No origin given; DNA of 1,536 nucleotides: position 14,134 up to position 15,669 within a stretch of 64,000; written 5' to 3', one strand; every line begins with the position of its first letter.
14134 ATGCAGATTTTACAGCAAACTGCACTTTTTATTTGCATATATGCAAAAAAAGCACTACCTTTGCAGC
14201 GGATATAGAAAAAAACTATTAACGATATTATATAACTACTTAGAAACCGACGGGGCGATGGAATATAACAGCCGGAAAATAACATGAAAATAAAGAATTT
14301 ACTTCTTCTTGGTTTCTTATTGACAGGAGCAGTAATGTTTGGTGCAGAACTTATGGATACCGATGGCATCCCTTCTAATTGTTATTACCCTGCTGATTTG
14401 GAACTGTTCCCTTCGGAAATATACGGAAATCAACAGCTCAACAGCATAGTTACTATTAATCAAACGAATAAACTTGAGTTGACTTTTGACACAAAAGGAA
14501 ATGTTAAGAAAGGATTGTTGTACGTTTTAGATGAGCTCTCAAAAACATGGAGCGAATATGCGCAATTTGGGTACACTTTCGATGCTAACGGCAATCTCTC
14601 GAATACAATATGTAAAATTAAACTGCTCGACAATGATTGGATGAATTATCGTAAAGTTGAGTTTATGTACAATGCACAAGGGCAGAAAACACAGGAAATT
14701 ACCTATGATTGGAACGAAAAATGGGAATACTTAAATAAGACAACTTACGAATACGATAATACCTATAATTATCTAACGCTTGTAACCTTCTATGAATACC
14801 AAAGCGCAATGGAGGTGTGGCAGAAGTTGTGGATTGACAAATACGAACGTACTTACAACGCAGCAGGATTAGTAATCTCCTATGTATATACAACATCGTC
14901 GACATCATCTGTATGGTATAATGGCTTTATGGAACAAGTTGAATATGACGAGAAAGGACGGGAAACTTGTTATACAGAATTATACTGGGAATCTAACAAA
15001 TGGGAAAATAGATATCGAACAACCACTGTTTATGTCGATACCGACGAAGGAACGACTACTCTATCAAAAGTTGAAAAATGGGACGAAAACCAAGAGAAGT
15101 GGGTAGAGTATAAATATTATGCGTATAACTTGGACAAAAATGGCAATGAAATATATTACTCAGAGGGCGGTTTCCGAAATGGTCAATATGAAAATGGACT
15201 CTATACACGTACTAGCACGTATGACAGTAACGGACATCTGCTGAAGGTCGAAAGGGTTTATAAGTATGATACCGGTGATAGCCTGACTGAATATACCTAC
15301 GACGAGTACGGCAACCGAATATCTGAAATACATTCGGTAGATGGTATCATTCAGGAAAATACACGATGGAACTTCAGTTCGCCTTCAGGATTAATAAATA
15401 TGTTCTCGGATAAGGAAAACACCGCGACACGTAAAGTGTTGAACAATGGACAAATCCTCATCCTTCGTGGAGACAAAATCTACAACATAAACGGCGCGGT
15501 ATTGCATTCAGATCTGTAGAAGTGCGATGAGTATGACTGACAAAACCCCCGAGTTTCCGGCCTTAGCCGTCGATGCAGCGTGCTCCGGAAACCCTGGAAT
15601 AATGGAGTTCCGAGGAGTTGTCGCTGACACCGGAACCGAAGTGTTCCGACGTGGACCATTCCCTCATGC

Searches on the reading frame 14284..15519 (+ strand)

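Call 63: search_protein_families(library=pfam, proteins=[window:14284-15519:+], max_evalue=0.001)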
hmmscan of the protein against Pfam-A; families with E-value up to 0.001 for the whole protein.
window:14284-15519:+ (411 aa): 1 family
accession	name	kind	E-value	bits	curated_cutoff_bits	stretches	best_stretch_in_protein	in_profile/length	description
PF05593.20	RHS_repeat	-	7.1e-06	26.7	22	0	313-354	1-36/38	RHS Repeat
